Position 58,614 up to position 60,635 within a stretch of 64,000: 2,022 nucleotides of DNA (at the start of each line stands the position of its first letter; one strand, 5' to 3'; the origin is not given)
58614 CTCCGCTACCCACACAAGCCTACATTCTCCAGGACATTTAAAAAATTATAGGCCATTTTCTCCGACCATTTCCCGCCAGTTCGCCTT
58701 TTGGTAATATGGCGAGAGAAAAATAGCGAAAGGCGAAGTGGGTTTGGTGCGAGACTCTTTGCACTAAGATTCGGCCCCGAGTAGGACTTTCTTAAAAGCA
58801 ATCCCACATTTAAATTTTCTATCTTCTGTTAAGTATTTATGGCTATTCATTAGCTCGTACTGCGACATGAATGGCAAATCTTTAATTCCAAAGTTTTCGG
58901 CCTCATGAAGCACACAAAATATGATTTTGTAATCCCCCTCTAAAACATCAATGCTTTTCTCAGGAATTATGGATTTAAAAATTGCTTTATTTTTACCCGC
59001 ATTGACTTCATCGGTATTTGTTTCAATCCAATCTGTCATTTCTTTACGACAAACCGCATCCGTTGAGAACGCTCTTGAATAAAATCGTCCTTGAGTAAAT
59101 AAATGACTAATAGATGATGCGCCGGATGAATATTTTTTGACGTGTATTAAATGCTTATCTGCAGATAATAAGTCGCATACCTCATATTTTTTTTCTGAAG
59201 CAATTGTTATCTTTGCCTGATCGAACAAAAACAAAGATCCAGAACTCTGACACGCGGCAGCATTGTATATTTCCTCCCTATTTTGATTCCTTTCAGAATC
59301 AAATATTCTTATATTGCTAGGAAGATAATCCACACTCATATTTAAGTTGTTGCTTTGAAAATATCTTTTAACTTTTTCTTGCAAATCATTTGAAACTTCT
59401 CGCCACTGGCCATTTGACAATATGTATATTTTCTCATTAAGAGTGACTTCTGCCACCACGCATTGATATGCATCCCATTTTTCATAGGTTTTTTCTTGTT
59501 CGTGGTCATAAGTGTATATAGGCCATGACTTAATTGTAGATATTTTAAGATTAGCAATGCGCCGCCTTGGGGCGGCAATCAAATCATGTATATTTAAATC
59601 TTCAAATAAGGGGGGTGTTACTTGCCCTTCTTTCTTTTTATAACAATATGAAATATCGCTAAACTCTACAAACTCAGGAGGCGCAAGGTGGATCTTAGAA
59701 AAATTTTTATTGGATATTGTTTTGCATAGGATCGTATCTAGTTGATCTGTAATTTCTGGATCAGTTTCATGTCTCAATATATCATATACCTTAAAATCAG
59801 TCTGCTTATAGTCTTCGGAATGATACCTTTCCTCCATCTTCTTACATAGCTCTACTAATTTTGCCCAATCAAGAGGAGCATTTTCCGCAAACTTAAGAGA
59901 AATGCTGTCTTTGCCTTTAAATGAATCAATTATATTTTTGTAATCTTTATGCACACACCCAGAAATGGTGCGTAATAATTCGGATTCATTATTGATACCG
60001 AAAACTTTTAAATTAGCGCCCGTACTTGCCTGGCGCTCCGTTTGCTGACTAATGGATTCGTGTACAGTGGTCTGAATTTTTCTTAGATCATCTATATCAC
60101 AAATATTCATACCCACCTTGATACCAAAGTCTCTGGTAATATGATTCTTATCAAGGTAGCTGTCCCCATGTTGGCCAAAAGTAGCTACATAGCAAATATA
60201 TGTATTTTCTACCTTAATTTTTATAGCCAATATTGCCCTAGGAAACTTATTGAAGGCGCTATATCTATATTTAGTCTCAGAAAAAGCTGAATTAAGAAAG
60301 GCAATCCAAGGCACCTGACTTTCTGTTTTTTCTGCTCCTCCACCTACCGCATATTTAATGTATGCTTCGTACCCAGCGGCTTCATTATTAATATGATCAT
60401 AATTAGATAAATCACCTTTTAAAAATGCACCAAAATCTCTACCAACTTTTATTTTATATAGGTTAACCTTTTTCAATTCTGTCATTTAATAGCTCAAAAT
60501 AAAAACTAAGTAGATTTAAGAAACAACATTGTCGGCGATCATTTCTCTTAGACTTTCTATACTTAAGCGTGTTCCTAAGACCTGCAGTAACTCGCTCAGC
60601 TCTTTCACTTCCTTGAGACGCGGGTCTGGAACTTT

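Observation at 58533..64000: AT-rich island next to tRNA-Ser: Dcm methyltransferase divergent from a compact 4-gene operon (74-aa protein, GHKL ATPase, 62-aa ORF, DUF6119-like protein). Candidate uncharacterised defence system.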

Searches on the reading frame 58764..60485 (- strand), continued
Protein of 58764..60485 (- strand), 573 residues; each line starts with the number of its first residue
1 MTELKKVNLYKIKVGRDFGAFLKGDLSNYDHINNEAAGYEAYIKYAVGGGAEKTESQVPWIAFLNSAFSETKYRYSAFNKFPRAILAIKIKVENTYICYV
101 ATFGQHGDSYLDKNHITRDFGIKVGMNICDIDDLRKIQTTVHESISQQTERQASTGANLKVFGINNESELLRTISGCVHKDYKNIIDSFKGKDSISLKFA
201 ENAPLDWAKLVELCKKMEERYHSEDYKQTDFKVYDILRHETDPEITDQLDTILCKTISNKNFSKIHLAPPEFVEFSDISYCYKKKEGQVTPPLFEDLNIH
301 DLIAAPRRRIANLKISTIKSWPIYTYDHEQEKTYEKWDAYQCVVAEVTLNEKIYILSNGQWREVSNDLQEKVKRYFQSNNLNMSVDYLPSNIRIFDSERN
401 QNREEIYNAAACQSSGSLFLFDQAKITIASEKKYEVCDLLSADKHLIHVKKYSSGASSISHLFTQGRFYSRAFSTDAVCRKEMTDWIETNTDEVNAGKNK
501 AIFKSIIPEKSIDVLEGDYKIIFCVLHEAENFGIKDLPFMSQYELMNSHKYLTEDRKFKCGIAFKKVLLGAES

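Call 61: predict_structure(alignment_id=A2)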
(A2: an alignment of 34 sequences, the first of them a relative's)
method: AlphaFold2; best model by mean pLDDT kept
length: 573 residues; sequences in the alignment: 34
mean_pLDDT: 85.2   pTM: 0.74
mean pLDDT of the five models: 85.2, 84.3, 82.1, 81.9, 81.6
residues with pLDDT >= 90: 259; 70-90: 258; 50-70: 28; < 50: 28
segments of 3 or more residues with pLDDT < 50: 143-168
pLDDT, mean of each block of 10 residues (from residue 1): 73 92 92 87 85 82 86 83 91 89 88 90 90 72 40 35 44 84 88 90 81 91 85 78 91 94 86 69 90 87 86 91 91 92 92 89 90 93 93 90 92 94 79 80 95 75 85 89 92 90 93 92 94 91 91 93 94 72
secondary structure, 60 per line:
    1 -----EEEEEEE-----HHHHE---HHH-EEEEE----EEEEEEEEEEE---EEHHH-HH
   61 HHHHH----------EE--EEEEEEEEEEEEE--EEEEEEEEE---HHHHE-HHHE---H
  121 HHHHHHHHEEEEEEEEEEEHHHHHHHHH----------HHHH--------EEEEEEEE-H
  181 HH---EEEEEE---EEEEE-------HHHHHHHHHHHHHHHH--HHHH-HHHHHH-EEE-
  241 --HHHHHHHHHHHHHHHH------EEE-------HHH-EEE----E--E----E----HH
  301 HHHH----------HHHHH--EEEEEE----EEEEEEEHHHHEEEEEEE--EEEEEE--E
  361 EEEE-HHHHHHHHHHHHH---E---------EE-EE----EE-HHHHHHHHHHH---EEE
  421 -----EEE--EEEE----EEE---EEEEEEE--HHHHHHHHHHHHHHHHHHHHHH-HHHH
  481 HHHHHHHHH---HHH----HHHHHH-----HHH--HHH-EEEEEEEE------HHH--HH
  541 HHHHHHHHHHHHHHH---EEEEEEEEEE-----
elements in order: E6-12 H18-21 E30-34 E39-49 H59-65 E80-92 E95-103 H107-110 H120-128 E129-139 H140-148 H159-162 E171-178 E186-191 E195-199 H207-222 H225-228 H230-235 E237-239 H243-258 E265-267 E279-281 H299-304 H315-319 E322-327 E332-338 H339-342 E343-349 E352-357 E360-364 H366-378 H404-414 E418-420 E426-428 E431-434 E439-441 E445-451 H454-475 H477-489 H500-505 E520-527 H539-555 E559-568
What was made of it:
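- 58764..60485 (-): DUF6119 / TIGR04141 protein, 573 aa. It is independent solo cargo and a candidate single-gene nuclease-type defence or exclusion protein. Model: AlphaFold pLDDT 85 (call 61) with no significant PDB match.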

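Call 64: fold_search(model_id=the predicted structure, library=pdb)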
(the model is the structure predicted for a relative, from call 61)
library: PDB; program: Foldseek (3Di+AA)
matches with E <= 10: 948; with E <= 0.001: 0
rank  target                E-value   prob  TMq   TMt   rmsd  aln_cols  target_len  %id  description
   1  9cdr_A                3.4e-02  0.04  0.06  0.05  24.8       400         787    9  DosP Apo straight form (released 2024-11-20)
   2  3jcu_P                1.6e-01  0.15  0.06  0.16  19.4       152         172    4  Cryo-EM structure of spinach PSII-LHCII supercomplex at 3.2 Angstrom resolution (released 2016-05-25)
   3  1v2b_A                1.9e-01  0.13  0.06  0.15  19.9       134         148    9  Crystal Structure of PsbP Protein in the Oxygen-Evolving Complex of Photosystem II from Higher Plants (released 2004-05-18)
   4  9ce0_B                2.0e-01  0.02  0.08  0.06  31.6       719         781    9  DosP Apo Bent form (released 2024-11-20)
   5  8jov_0                2.1e-01  0.23  0.08  0.08  13.7       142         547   10  Portal-tail complex of phage GP4 (released 2023-11-01)
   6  1xpi_B                2.1e-01  0.13  0.09  0.18  15.8       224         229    9  Crystal structure of the catalytic domain of E. coli pseudouridine synthase RluC (released 2005-10-04)
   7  2bgw_B                2.4e-01  0.44  0.10  0.24   6.4       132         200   12  XPF from Aeropyrum pernix, complex with DNA (released 2005-02-23)
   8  1v2b_B                2.4e-01  0.13  0.06  0.15  19.6       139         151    7  Crystal Structure of PsbP Protein in the Oxygen-Evolving Complex of Photosystem II from Higher Plants (released 2004-05-18)
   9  3wa5_B                2.5e-01  0.28  0.09  0.27   9.3       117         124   11  Crystal Structure of type VI peptidoglycan muramidase effector Tse3 in complex with its cognate immunity protein Tsi3 (released 2013-10-02)
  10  7pi0_P                2.8e-01  0.11  0.06  0.13  19.7       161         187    7  Unstacked compact Dunaliella PSII (released 2022-08-17)
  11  8vxy_A                2.9e-01  0.47  0.17  0.32   6.9       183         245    8  Structure of HamA(E138A,K140A)B-plasmid DNA complex from the Escherichia coli Hachiman defense system (released 2024-03-13)
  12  4gn2                  3.1e-01  0.47  0.07  0.16   8.2        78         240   10  Crystal Structure of OXA-45, a Class D beta-lactamase with extended spectrum activity (released 2013-08-21)
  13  4n7s_B                4.2e-01  0.08  0.05  0.17  13.9       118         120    8  Crystal structure of Tse3-Tsi3 complex with Zinc ion (released 2014-04-23)
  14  1qyu                  4.7e-01  0.05  0.07  0.13  18.0       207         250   12  Structure of the catalytic domain of 23S rRNA pseudouridine synthase RluD (released 2003-12-09)
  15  9tqc_G                4.7e-01  0.02  0.07  0.07  27.1       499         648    8  L. pneumophila 3-methylcrotonyl-CoA carboxylase holoenzyme A3B6 (released 2026-02-18)
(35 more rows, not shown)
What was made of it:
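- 58764..60485 (-): There are weak partial hits to the XPF and HamA nucleases (call 64).
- Tried and rejected: Foldseek against PDB found nothing with E<=0.001 (call 64).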

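Call 83: search_protein_families(library=phrogs, proteins=[window:58764-60485:-], max_evalue=0.01)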
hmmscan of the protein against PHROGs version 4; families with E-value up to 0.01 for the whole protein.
window:58764-60485:- (573 aa): 2 families
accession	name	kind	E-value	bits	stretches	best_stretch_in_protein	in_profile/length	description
phrog_18579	-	unknown function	3.2e-140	469.3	1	32-570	40-567/569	-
phrog_34917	-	unknown function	0.0082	17.3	0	470-502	61-93/99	-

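Call 84: search_dna_similar(query=window:58764-60485:-, collection=phages, mode=protein, max_rows=10)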
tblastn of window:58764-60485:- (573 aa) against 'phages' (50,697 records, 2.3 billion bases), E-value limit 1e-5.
Records with a match: 1; places in all: 1; records where one place covers at least 80% of the query: 1.
Best place of each record, by identity: <60% 1.
By first word of the organism name: Pseudomonas 1.
By host as written in the record: Pseudomonas aeruginosa strain 1-13 1.
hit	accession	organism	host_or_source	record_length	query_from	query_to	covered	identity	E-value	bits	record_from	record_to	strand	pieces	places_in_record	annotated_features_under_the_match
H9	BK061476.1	Pseudomonas phage vB_PaeS-D14B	Pseudomonas aeruginosa strain 1-13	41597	32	571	94%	42.3%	2e-134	438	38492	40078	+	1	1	hypothetical protein | Phage integrase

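Call 85: get_annotated_region(hit=H9, flank=5000)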
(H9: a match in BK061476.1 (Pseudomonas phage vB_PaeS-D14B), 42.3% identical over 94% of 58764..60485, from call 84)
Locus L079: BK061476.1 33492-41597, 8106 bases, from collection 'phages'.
description: TPA_asm: Pseudomonas phage vB_PaeS-D14B, complete genome.
organism: Pseudomonas phage vB_PaeS-D14B (NCBI taxid 2965059)
taxonomy: Viruses; Duplodnaviria; Heunggongvirae; Uroviricota; Caudoviricetes
host: Pseudomonas aeruginosa strain 1-13; source: -; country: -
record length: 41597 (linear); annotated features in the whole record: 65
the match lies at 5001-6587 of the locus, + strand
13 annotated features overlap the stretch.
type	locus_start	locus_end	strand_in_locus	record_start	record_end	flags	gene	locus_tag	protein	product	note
CDS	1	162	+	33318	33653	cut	-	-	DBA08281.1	Phage protein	-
CDS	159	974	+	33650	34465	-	-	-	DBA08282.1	Phage protein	-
CDS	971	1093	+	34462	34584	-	-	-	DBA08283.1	hypothetical protein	-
CDS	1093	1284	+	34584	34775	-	-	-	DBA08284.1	hypothetical protein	-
CDS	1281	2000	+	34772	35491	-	-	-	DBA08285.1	hypothetical protein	-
CDS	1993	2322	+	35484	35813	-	-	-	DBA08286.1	hypothetical protein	-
CDS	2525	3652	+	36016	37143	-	-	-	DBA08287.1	Phage integrase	-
CDS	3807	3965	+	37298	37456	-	-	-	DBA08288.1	hypothetical protein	-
CDS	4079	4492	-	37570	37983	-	-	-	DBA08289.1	hypothetical protein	-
CDS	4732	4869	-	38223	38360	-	-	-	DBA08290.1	hypothetical protein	-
CDS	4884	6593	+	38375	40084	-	-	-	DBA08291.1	hypothetical protein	-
CDS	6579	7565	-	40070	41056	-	-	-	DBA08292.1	Phage integrase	-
CDS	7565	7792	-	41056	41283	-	-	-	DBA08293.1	replication initiation protein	-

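Call 89: search_solved_structures(query=A2, max_evalue=10, show_alignments=3)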
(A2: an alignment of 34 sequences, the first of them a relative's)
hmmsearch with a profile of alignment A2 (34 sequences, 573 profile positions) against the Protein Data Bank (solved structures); distinct sequences matched with E-value up to 10: 2.
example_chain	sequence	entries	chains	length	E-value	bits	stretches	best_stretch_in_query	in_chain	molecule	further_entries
7pxq_A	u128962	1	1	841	0.43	12.2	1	329-403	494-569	xylan alpha-1,2-glucuronidase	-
7pug_A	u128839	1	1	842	0.44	12.1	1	329-403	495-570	xylan alpha-1,2-glucuronidase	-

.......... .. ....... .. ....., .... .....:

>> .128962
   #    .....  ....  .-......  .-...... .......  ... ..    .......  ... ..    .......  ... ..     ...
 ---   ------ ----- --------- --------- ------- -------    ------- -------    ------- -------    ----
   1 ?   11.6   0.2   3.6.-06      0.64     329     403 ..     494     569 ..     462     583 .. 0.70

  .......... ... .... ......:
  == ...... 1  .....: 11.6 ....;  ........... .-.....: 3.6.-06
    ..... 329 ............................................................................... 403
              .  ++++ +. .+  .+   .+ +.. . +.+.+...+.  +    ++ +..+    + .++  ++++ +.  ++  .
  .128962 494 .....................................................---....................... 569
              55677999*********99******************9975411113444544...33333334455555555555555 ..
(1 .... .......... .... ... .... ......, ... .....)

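Call 91: fold_search(model_id=the predicted structure, library=viral)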
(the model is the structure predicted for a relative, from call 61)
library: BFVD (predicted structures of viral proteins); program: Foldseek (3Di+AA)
matches with E <= 10: 765; with E <= 0.001: 0
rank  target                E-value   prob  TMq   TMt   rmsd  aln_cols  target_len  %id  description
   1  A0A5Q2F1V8            7.5e-03  0.92  0.21  0.29  11.1       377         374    9  Recombination-associated protein RdgC [Serratia phage JS26]
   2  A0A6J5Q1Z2            1.0e-02  0.72  0.17  0.25  13.1       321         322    8  Uncharacterized protein [uncultured Caudovirales phage]
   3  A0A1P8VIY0            6.7e-02  0.10  0.08  0.15  23.4       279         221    9  Uncharacterized protein [Murid betaherpesvirus 3]
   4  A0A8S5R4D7            7.5e-02  0.60  0.14  0.32  15.1       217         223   10  Uncharacterized protein [Podoviridae sp. ct8nN1]
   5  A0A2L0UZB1            1.3e-01  0.03  0.06  0.07  29.5       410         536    9  Multi-sensor signal transduction histidine [Agrobacterium phage Atu_ph07]
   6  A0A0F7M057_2          1.3e-01  0.02  0.07  0.05  35.3       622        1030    9  Replication polyprotein [Nora virus]
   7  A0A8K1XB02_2          1.4e-01  0.03  0.08  0.06  27.8       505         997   10  (no name in the UniProt tables at hand)
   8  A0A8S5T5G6            1.5e-01  0.11  0.07  0.15  13.8       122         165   14  Uncharacterized protein [Siphoviridae sp. ctMBu2]
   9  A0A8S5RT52            1.7e-01  0.04  0.06  0.10  21.4       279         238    8  Uncharacterized protein [Caudovirales sp. gcode 4]
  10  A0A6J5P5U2            1.8e-01  0.23  0.08  0.18  10.6       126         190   10  Uncharacterized protein [uncultured Caudovirales phage]
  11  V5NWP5                2.0e-01  0.06  0.07  0.14  24.8       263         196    9  F-UL4 protein [Chelonid alphaherpesvirus 5]
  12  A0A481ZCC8            2.1e-01  0.47  0.09  0.26   6.7       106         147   16  Uncharacterized protein [Pithovirus LCPAC401]
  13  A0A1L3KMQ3            2.2e-01  0.03  0.08  0.08  32.6       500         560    9  Putative glycoprotein [Beihai barnacle virus 7]
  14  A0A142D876            2.3e-01  0.30  0.07  0.26  15.9        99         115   12  Uncharacterized protein (Fragment) [Leviviridae sp.]
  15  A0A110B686            2.3e-01  0.11  0.05  0.20  19.1       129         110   12  (no name in the UniProt tables at hand)
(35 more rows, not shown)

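Call 95: find_related_loci(query=A2, collection=viral_contigs, flank=6000)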
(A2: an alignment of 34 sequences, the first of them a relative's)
Query A2 (573 aa) in viral_contigs; peptide patterns used: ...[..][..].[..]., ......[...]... (x = any residue, [..] = any of these).
13 stretches matched a pattern; 3 encode a relative of the query (tblastn E <= 1e-3); 3 distinct loci.
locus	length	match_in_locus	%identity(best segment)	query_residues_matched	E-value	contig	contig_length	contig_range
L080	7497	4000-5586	42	32-571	2e-139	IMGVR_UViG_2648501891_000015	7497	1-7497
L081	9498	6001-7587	42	32-571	2e-139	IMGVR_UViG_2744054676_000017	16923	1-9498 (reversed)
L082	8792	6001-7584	45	31-570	7e-64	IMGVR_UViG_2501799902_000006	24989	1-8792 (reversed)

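Call 97: find_related_loci(query=A2, collection=metagenome_contigs, flank=7000)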
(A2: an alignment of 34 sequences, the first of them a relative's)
Query A2 (573 aa) in metagenome_contigs; peptide patterns used: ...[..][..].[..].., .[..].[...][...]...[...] (x = any residue, [..] = any of these).
76 stretches matched a pattern; 47 encode a relative of the query (tblastn E <= 1e-3); 47 distinct loci.
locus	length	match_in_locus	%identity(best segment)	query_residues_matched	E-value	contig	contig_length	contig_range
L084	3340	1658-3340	61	1-561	0e+0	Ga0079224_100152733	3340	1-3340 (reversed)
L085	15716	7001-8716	56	1-571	0e+0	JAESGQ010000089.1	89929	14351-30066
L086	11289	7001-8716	55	1-570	0e+0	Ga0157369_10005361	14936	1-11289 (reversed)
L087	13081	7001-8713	53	1-570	0e+0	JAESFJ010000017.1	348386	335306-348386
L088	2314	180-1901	53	1-573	0e+0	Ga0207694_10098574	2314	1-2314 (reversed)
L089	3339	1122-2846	51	1-573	0e+0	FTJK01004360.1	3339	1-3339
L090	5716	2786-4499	55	1-570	0e+0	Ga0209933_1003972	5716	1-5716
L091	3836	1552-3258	49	1-569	0e+0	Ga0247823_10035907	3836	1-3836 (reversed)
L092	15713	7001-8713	41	1-572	2e-151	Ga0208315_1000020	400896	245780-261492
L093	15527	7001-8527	43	51-571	4e-139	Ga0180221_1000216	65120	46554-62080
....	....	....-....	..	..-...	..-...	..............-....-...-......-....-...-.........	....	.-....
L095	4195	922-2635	54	1-570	0e+0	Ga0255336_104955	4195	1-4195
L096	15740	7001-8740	41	4-570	6e-130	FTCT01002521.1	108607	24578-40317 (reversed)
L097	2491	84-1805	40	1-569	7e-134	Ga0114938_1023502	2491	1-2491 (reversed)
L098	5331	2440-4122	36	4-571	2e-127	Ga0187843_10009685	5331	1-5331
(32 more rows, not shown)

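Call 102: search_protein_families(library=pfam, proteins=[L085:4763-6094:+, L085:6087-6884:+, L085:8983-11316:-, L085:731-2263:-, L085:2263-3021:-, L085:3087-3680:-, L085:8760-9335:+], max_evalue=0.001)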
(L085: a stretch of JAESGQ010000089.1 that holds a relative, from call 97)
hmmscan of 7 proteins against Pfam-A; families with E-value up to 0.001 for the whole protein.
L085:4763-6094:+ (443 aa): 2 families
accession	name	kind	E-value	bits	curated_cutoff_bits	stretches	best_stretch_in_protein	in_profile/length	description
PF00145.23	DNA_methylase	-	1.2e-65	222.5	22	1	6-374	4-322/324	C-5 cytosine-specific DNA methylase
PF09445.16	Methyltransf_15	-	1.4e-07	31.7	22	1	4-95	3-94/165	RNA cap guanine-N2 methyltransferase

L085:6087-6884:+ (265 aa): 0 families

L085:8983-11316:- (777 aa): 1 family
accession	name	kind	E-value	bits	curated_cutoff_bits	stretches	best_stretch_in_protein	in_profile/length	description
PF21722.4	Gly_rich_2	-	8.6e-12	46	24.3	1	375-579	10-224/226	Glycine-rich domain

L085:731-2263:- (510 aa): 3 families
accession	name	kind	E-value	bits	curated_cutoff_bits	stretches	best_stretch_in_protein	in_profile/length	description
PF02534.20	T4SS-DNA_transf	-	5.8e-24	85.2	20.1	1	90-477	48-436/468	Type IV secretory system Conjugative DNA transfer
PF12696.13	TraG-D_C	-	7.2e-12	45.8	22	1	347-462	2-122/126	TraM recognition site of TraD and TraG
PF10412.15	TrwB_AAD_bind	-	1.2e-05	24.8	20.5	1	96-395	25-294/387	Type IV secretion-system coupling protein DNA-binding domain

L085:2263-3021:- (252 aa): 0 families

L085:3087-3680:- (197 aa): 0 families

L085:8760-9335:+ (191 aa): 0 families

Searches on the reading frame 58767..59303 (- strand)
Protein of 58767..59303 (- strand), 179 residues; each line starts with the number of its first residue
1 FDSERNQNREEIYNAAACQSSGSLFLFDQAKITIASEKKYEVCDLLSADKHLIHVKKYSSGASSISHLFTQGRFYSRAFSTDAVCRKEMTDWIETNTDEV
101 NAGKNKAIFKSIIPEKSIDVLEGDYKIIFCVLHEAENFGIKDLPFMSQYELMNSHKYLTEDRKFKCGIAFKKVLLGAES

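Call 113: search_protein_families(library=pfam, proteins=[window:58767-59303:-], max_evalue=10)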
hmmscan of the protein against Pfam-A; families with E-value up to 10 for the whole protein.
seq(179 aa): 1 family
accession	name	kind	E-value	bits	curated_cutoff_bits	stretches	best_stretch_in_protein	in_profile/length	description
PF19614.4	DUF6119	-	1.5e-38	133.2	27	1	7-170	372-522/524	Family of unknown function (DUF6119)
